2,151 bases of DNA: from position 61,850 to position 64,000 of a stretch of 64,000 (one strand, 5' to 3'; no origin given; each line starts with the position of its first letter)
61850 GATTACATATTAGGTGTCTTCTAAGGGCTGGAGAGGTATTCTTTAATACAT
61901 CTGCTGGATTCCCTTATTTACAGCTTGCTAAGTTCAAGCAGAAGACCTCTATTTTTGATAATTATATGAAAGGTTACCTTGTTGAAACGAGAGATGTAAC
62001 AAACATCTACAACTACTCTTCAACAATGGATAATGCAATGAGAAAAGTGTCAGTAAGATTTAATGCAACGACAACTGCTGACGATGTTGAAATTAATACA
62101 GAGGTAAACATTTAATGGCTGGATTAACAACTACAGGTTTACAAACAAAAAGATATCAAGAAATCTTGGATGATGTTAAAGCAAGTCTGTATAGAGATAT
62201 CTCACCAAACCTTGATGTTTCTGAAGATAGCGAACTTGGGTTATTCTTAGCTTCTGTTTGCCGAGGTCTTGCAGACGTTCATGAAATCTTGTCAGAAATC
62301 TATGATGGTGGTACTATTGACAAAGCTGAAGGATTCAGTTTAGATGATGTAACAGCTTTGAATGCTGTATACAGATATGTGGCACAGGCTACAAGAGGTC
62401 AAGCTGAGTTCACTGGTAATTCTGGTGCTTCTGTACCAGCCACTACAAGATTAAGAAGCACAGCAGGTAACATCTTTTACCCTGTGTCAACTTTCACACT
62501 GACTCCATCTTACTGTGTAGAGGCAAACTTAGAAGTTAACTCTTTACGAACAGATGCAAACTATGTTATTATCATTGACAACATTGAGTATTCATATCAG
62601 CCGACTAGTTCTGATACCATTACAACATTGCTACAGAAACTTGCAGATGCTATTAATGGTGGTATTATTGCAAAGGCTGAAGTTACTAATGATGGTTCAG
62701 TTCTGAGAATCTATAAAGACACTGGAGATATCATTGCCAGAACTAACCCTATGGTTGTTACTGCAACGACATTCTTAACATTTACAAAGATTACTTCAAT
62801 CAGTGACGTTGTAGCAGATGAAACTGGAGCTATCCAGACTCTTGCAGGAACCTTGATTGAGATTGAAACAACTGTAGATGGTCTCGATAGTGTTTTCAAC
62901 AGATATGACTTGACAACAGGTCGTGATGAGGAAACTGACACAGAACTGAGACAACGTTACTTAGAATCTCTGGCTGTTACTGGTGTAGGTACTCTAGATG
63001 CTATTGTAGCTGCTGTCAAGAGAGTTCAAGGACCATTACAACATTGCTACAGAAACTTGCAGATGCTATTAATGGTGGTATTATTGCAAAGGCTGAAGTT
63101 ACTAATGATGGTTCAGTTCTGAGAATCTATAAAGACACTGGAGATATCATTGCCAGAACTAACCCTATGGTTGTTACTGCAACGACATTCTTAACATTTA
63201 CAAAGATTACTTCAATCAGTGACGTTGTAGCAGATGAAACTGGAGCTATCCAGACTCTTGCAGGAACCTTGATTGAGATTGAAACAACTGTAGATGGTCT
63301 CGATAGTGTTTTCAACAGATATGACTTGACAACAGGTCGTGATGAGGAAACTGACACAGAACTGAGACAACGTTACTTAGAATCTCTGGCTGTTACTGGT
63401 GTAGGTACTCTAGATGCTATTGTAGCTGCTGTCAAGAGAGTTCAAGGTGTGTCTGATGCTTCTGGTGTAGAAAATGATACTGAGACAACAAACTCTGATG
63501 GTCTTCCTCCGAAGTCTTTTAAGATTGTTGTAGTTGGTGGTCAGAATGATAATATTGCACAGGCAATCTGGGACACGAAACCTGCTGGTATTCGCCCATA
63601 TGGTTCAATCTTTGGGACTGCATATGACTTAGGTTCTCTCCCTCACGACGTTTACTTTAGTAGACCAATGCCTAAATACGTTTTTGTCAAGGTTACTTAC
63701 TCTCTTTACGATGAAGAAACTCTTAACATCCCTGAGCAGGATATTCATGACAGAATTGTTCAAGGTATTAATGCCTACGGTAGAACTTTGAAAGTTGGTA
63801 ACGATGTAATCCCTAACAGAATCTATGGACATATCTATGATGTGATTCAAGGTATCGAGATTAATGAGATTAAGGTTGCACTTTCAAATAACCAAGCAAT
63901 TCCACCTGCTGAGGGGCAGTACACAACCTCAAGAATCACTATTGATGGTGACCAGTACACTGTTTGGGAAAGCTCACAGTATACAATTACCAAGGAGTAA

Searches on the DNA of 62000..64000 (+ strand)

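Call 91: search_dna_similar(query=window:62000-64000:+, collection=phages, mode=near, max_rows=8)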
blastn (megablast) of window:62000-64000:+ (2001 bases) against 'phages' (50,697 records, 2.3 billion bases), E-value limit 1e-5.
Records with a match: 87; places in all: 87; records where one place covers at least 80% of the query: 39.
Best place of each record, by identity: >=99% 8; 95-99% 11; 90-95% 1; 80-90% 28; 60-80% 39.
By first word of the organism name: Escherichia 37; Shigella 20; Salmonella 18; Citrobacter 11; Enterobacteria 1.
By host as written in the record: Escherichia coli O157:H7 11; Shigella flexneri 9; Escherichia coli 9; Citrobacter freundii 8; Shigella sp. 5; Salmonella sp. 4; Escherichia coli ATCC 35150 4; Salmonella enterica subsp. enterica serovar Shubra 3; and 29 more.
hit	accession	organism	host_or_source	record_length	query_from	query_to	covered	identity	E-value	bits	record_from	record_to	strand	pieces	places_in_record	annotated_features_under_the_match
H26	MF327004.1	Shigella phage Sf17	Shigella boydii; Shigella flexneri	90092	1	2001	100%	99.9%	0e+0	3691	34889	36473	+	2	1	putative baseplate assembly protein | putative baseplate wedge subunit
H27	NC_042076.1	Shigella phage Sf17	Shigella boydii; Shigella flexneri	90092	1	2001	100%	99.9%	0e+0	3691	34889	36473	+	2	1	baseplate wedge subunit | putative baseplate wedge subunit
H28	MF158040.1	Shigella phage Sf13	Shigella flexneri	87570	1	2001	100%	99.6%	0e+0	3647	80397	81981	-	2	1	baseplate assembly protein | hypothetical protein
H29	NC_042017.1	Shigella phage Sf13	Shigella flexneri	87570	1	2001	100%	99.6%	0e+0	3647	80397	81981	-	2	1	baseplate wedge subunit | hypothetical protein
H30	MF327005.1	Shigella phage Sf19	Shigella flexneri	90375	1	2001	100%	99.3%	0e+0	3613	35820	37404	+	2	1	baseplate assembly protein | hypothetical protein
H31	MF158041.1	Shigella phage Sf15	Shigella flexneri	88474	1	2001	100%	99.2%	0e+0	3608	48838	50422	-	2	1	baseplate assembly protein | hypothetical protein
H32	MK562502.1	Shigella phage KPS64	Shigella flexneri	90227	1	2001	100%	99.2%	0e+0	3608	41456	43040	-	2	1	baseplate protein | hypothetical protein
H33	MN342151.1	Escherichia phage vB_EcoM_3HA14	Escherichia coli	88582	1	2001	100%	99.2%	0e+0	3603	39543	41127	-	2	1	baseplate assembly protein | hypothetical protein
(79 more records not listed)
